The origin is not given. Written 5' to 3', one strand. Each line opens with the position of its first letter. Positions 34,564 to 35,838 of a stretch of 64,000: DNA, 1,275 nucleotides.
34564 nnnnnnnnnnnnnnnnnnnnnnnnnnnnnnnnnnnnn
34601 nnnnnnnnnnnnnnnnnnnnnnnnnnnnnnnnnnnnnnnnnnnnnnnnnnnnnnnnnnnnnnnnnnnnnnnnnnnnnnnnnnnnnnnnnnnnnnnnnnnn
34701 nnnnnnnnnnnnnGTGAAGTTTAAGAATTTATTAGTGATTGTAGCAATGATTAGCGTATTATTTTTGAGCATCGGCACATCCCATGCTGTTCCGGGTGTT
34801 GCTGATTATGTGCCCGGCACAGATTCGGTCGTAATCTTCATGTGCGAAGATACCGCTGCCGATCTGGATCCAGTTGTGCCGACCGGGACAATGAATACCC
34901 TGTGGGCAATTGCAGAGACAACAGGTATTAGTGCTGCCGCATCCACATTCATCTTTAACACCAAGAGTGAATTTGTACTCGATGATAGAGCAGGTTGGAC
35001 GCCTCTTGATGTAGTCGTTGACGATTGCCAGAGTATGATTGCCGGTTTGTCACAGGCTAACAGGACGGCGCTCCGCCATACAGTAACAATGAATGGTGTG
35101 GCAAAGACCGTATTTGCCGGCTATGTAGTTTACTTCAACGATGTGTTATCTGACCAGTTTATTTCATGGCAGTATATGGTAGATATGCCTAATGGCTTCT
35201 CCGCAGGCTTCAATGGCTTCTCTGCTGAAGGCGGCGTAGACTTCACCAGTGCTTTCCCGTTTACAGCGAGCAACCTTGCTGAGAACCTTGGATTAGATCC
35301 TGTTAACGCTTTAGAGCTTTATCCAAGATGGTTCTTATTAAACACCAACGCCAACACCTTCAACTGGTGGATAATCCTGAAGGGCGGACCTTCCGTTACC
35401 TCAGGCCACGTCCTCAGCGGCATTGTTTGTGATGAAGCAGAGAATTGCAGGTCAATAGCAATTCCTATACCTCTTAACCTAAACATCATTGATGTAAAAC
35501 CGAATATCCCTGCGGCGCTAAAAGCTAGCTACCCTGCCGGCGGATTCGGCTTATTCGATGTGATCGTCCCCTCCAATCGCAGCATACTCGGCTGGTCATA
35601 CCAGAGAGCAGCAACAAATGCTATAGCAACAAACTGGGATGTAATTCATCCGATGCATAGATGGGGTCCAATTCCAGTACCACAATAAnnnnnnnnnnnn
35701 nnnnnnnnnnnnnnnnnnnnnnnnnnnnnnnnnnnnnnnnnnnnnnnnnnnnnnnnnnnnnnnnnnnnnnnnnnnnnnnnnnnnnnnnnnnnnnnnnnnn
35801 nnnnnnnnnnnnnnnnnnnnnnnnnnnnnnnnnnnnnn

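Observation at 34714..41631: Two divergent paralogous secreted proteins with no recognisable domain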

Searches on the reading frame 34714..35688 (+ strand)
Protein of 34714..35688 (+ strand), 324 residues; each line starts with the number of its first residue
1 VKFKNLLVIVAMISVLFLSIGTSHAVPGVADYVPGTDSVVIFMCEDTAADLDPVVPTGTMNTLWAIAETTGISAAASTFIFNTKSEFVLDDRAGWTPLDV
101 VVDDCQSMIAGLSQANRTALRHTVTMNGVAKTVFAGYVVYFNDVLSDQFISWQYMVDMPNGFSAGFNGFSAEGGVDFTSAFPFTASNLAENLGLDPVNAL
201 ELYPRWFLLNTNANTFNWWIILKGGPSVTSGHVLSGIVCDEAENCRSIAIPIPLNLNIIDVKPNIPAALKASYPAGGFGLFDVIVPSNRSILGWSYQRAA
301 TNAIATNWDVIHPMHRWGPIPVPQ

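Call 4: search_protein_families(library=pfam, proteins=[window:34714-35688:+], max_evalue=0.1)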
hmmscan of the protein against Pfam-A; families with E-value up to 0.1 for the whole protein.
window:34714-35688:+ (324 aa): 0 families

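Call 6: find_homologous_proteins(query=window:34714-35688:+, max_evalue=0.001)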
Query window:34714-35688:+ (324 aa): 19 proteins with E <= 0.001 among 1723 candidates.
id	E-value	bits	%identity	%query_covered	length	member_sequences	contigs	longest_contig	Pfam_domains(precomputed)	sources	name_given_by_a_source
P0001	4.6e-206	702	96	99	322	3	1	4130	-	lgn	-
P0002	5.8e-112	392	57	98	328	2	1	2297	-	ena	-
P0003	8.2e-95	336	49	96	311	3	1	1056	-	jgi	jgi:hypothetical protein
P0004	1.4e-82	296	47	94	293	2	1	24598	-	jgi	jgi:hypothetical protein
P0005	2.4e-80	288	44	99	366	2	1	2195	-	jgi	-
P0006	1.7e-79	286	47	98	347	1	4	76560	-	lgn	-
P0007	8.5e-74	267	42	96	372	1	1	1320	-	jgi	-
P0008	1.2e-70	256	42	94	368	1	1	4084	-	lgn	-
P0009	6.4e-70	254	44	97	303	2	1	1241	-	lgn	-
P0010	3.7e-68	248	41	94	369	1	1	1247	-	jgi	-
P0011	2.1e-66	243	42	99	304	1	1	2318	-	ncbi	ncbi:MAG: hypothetical protein AB1499_17210 [Nitrospirota bacterium]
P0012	1.2e-65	240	42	98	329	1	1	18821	-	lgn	-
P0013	1.2e-61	227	41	95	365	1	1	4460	-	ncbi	-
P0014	3.9e-51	192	36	98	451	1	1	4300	-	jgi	-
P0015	5.1e-49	185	38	98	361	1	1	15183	-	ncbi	ncbi:MAG: hypothetical protein AB1442_02905 [Nitrospirota bacterium]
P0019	1.6e-32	131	31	97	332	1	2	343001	-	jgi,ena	-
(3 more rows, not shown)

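Call 19: find_encoding_contigs(protein=P0006, flank=10000, max_places=2)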
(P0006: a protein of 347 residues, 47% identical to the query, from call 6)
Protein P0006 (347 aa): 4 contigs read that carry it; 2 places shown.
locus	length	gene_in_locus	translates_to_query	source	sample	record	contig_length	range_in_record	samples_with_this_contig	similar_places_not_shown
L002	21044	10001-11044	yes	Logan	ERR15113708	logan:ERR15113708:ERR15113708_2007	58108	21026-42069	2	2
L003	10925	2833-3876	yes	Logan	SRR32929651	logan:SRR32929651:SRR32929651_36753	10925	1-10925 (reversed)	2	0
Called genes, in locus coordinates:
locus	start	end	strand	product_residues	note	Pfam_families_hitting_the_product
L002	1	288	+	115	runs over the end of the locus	PF18765:Polbeta, PF01909:NTP_transf_2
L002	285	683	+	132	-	PF05168:HEPN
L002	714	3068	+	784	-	PF00535:Glycos_transf_2, PF10111:Glyco_tranf_2_2, PF13641:Glyco_tranf_2_3, PF00535:Glycos_transf_2, PF10111:Glyco_tranf_2_2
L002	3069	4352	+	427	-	PF13439:Glyco_transf_4, PF13579:Glyco_trans_4_4 (weak), PF00534:Glycos_transf_1, PF13692:Glyco_trans_1_4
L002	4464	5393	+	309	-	PF01797:Y1_Tnp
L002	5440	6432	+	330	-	PF00535:Glycos_transf_2, PF13641:Glyco_tranf_2_3, PF13632:Glyco_trans_2_3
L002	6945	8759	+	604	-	PF21305:type_II_gspD_N0, PF03958:Secretin_N, PF00263:Secretin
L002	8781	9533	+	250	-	PF02585:PIG-L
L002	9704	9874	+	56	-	-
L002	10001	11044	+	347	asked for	-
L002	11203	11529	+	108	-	-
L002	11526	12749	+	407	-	PF16743:PliI (faint), PF01839:FG-GAP (faint), PF13517:FG-GAP_3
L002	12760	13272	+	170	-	-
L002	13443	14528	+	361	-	PF17957:Big_7, PF07705:CARDB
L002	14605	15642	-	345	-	-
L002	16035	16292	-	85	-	-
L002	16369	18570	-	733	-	PF20706:GT4-conflict (weak), PF13692:Glyco_trans_1_4, PF00534:Glycos_transf_1, PF13489:Methyltransf_23, PF08241:Methyltransf_11, PF08242:Methyltransf_12, PF13649:Methyltransf_25, PF13847:Methyltransf_31, +1 more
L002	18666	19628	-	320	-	PF04055:Radical_SAM, PF13186:SPASM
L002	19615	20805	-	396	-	PF00005:ABC_tran, PF14524:Wzt_C (weak)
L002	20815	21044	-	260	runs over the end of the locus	PF01061:ABC2_membrane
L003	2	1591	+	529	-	?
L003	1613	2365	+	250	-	PF02585:PIG-L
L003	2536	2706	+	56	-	-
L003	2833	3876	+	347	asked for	-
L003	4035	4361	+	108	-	-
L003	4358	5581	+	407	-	PF16743:PliI (faint), PF01839:FG-GAP (faint), PF13517:FG-GAP_3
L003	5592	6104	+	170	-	-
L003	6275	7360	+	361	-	PF17957:Big_7, PF07705:CARDB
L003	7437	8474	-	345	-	-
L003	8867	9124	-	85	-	-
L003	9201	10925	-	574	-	?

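Call 20: find_encoding_contigs(protein=P0004, flank=10000, max_places=2)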
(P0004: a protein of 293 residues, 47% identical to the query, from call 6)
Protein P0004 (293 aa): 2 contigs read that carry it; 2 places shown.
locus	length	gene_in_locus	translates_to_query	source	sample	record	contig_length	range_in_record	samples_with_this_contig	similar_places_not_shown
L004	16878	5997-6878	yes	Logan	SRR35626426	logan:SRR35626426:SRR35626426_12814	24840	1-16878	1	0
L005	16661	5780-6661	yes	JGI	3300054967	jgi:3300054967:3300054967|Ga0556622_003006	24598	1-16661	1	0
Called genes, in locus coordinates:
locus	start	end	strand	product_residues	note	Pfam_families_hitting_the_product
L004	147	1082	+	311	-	PF00535:Glycos_transf_2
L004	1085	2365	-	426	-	PF00534:Glycos_transf_1, PF13692:Glyco_trans_1_4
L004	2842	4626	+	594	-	PF21305:type_II_gspD_N0, PF03958:Secretin_N, PF00263:Secretin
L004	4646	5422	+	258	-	PF02585:PIG-L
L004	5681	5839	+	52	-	-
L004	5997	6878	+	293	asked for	-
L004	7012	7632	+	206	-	-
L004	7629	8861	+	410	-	PF16743:PliI (faint), PF01839:FG-GAP (faint), PF13517:FG-GAP_3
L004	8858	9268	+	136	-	-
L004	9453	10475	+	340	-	PF15780:ASH (weak), PF22073:Cep192_D4, PF22544:HYDIN_VesB_CFA65-like_Ig, PF07705:CARDB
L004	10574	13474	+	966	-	PF09586:YfhO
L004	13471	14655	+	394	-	PF13489:Methyltransf_23, PF07021:MetW, PF08241:Methyltransf_11, PF08242:Methyltransf_12, PF13649:Methyltransf_25, PF13847:Methyltransf_31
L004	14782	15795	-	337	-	-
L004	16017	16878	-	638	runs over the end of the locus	PF20706:GT4-conflict (faint), PF00534:Glycos_transf_1, PF13692:Glyco_trans_1_4, PF13524:Glyco_trans_1_2 (weak), PF13489:Methyltransf_23, PF08241:Methyltransf_11, PF08242:Methyltransf_12, PF13649:Methyltransf_25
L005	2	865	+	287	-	?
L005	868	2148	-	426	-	PF00534:Glycos_transf_1, PF13692:Glyco_trans_1_4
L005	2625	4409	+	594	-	PF21305:type_II_gspD_N0, PF03958:Secretin_N, PF00263:Secretin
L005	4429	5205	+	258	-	PF02585:PIG-L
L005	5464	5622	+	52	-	-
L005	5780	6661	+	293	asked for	-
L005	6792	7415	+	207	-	-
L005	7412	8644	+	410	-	PF16743:PliI (faint), PF01839:FG-GAP (faint), PF13517:FG-GAP_3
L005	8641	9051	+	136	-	-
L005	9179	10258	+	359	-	PF15780:ASH (weak), PF22073:Cep192_D4, PF22544:HYDIN_VesB_CFA65-like_Ig, PF07705:CARDB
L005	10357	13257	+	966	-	PF09586:YfhO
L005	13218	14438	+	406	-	PF13489:Methyltransf_23, PF07021:MetW, PF13847:Methyltransf_31, PF08241:Methyltransf_11, PF08242:Methyltransf_12, PF13649:Methyltransf_25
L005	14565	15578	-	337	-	-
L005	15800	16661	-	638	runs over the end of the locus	PF20706:GT4-conflict (faint), PF00534:Glycos_transf_1, PF13692:Glyco_trans_1_4, PF13524:Glyco_trans_1_2 (weak), PF13489:Methyltransf_23, PF08241:Methyltransf_11, PF08242:Methyltransf_12, PF13649:Methyltransf_25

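Call 26: predict_structure(alignment_id=A1)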
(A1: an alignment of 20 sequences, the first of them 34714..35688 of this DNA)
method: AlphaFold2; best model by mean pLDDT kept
length: 324 residues; sequences in the alignment: 20
mean_pLDDT: 73.9   pTM: 0.73
mean pLDDT of the five models: 73.9, 72.9, 71.6, 70.3, 68.6
residues with pLDDT >= 90: 46; 70-90: 164; 50-70: 77; < 50: 37
segments of 3 or more residues with pLDDT < 50: 19-32, 50-53, 304-310, 315-324
pLDDT, mean of each block of 10 residues (from residue 1): 78 66 34 68 74 60 88 89 87 90 90 89 85 89 79 76 63 55 57 58 81 82 66 87 91 88 90 86 65 75 46 46 37
secondary structure, 60 per line:
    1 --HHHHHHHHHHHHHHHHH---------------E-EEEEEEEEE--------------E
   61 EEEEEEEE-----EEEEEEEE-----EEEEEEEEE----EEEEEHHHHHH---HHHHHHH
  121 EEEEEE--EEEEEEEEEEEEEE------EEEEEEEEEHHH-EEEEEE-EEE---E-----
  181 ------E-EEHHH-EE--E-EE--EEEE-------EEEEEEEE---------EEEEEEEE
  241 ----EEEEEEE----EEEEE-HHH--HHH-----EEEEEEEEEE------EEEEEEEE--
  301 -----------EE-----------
elements in order: H3-19 E37-45 E60-68 E74-81 E87-95 E100-104 H105-110 H114-120 E121-126 E129-142 E149-157 E162-167 E169-171 E205-208 E216-223 E233-240 E245-251 E256-260 E275-284 E291-298

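Call 28: search_solved_structures(query=A1, max_evalue=1)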
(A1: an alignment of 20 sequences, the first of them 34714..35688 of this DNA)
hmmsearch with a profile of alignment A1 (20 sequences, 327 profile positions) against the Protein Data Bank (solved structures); distinct sequences matched with E-value up to 1: 0.

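Call 29: search_protein_families(library=ncbifam, proteins=[window:34714-35688:+], max_evalue=0.01)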
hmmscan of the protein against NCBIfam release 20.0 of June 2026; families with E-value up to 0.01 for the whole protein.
window:34714-35688:+ (324 aa): 0 families

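Call 33: fold_search(model_id=the predicted structure, library=pdb)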
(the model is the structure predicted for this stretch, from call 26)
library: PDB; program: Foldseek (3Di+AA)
matches with E <= 10: 1465; with E <= 0.001: 0
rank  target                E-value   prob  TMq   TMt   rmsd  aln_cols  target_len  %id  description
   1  7pa6_PPP              2.3e-03  0.25  0.14  0.18  18.9       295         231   10  JC polyomavirus VP1 in complex with scFv 27C11 (released 2023-02-08)
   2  7pa6_MMM              2.5e-03  0.25  0.14  0.17  18.9       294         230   10  JC polyomavirus VP1 in complex with scFv 27C11 (released 2023-02-08)
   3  1nc7_B                2.9e-03  1.00  0.27  0.65   5.1       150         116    9  Crystal Structure of Thermotoga maritima 1070 (released 2003-07-01)
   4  1nc7_D                3.4e-03  1.00  0.25  0.58   6.4       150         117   11  Crystal Structure of Thermotoga maritima 1070 (released 2003-07-01)
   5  7pa6_RRR              4.0e-03  0.20  0.13  0.17  19.1       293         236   10  JC polyomavirus VP1 in complex with scFv 27C11 (released 2023-02-08)
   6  6li7_A                5.0e-03  0.38  0.18  0.17  17.5       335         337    7  Crystal Structure of Lectin from Pleurotus ostreatus in complex with GalNAc (released 2020-08-05)
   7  7pa6_NNN              5.0e-03  0.20  0.13  0.17  19.2       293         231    9  JC polyomavirus VP1 in complex with scFv 27C11 (released 2023-02-08)
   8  1nc7_A                5.3e-03  1.00  0.25  0.62   6.0       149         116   11  Crystal Structure of Thermotoga maritima 1070 (released 2003-07-01)
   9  7pa6_OOO              5.6e-03  0.18  0.13  0.17  19.0       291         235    9  JC polyomavirus VP1 in complex with scFv 27C11 (released 2023-02-08)
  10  5fcs_L                5.6e-03  0.18  0.14  0.17  19.5       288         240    6  Diabody (released 2016-12-14)
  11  7pa6_QQQ              5.9e-03  0.20  0.14  0.17  19.1       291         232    9  JC polyomavirus VP1 in complex with scFv 27C11 (released 2023-02-08)
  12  7pa6_SSS              5.9e-03  0.18  0.13  0.17  19.0       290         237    9  JC polyomavirus VP1 in complex with scFv 27C11 (released 2023-02-08)
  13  6t1d_A                7.0e-03  0.20  0.17  0.16  17.4       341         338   10  Pleurotus Ostreatus Lectin (POL), compelx with melibiose (released 2020-02-19)
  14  5jdr_A                8.7e-03  0.16  0.13  0.18  21.4       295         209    5  Structure of PD-L1 (released 2017-04-12)
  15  6umh_l                9.7e-03  0.13  0.13  0.17  19.4       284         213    8  Crystal structure of erenumab Fab-a (released 2020-02-12)
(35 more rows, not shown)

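Call 40: find_encoding_contigs(protein=P0019, flank=10000, max_places=1)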
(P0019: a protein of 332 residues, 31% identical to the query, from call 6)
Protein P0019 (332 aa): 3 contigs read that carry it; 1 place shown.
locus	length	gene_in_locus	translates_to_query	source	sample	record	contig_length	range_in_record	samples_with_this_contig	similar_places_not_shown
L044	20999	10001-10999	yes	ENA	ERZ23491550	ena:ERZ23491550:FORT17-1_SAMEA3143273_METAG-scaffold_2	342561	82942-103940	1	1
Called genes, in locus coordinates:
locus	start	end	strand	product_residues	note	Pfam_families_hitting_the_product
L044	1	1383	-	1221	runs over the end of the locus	PF05359:DUF748, PF04357:TamB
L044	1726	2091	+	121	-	PF00072:Response_reg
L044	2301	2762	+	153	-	PF01257:2Fe-2S_thioredx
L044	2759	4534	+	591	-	PF01257:2Fe-2S_thioredx (weak), PF01512:Complex1_51K, PF10531:SLBB (weak), PF10589:NADH_4Fe-4S, PF00037:Fer4 (weak), PF13237:Fer4_10 (weak), PF14697:Fer4_21 (weak), PF13187:Fer4_9 (weak), +3 more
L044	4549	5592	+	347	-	PF13510:Fer2_4, PF10588:NADH-G_4Fe-4S_3, PF12837:Fer4_6 (weak), PF14697:Fer4_21 (weak), PF22117:Fer4_Nqo3, PF12838:Fer4_7, PF04879:Molybdop_Fe4S4, PF00384:Molybdopterin, +2 more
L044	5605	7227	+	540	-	PF00384:Molybdopterin, PF01568:Molydop_binding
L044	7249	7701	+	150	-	PF00027:cNMP_binding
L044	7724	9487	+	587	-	PF01268:FTHFS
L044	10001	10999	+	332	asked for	-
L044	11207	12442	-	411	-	PF06689:zf-C4_ClpX, PF00493:MCM (faint), PF05496:RuvB_N (weak), PF13401:AAA_22 (weak), PF00004:AAA, PF07724:AAA_2, PF07728:AAA_5 (weak), PF10431:ClpB_D2-small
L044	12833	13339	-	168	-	PF07456:Hpre_diP_synt_I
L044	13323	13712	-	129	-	PF07009:NusG_II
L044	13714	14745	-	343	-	PF02424:ApbE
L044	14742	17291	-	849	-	PF00005:ABC_tran (faint), PF02463:SMC_N (weak), PF02492:cobW (faint), PF05729:NACHT (faint), PF13191:AAA_16 (faint), PF13304:AAA_21 (faint), PF13481:AAA_25 (faint), PF17760:UvrA_inter, +4 more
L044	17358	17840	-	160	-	PF02075:RuvC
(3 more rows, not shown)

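Call 74: search_protein_families(library=pfam, proteins=[L002:9704-9874:+, L004:5681-5839:+, L002:11203-11529:+, L004:7012-7632:+, L002:12760-13272:+], max_evalue=1)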
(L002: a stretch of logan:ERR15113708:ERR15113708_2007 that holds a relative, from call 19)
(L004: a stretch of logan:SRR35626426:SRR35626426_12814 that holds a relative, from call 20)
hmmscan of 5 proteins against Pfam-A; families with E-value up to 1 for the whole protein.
L002:9704-9874:+ (56 aa): 0 families

L004:5681-5839:+ (52 aa): 0 families

L002:11203-11529:+ (108 aa): 3 families
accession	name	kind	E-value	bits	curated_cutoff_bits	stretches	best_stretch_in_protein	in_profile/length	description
PF07076.17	DUF1344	-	0.018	15.3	23.1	1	71-93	35-57/60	Protein of unknown function (DUF1344)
PF13786.12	DUF4179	-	0.11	13.3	30.1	1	4-68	10-73/94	Domain of unknown function (DUF4179)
PF13943.11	WPP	-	0.12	13.3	25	1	43-100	40-97/102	WPP domain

L004:7012-7632:+ (206 aa): 0 families

L002:12760-13272:+ (170 aa): 2 families
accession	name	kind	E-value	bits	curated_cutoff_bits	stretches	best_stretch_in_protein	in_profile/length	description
PF12680.13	SnoaL_2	-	0.041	14.9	27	1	95-164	33-100/102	SnoaL-like domain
PF14150.11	YesK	-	0.18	12.5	25.2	1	36-58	50-72/81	YesK-like protein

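Call 90: search_protein_families(library=phrogs, proteins=[window:34714-35688:+], max_evalue=0.01)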
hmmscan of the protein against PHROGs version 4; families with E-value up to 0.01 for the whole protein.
window:34714-35688:+ (324 aa): 0 families
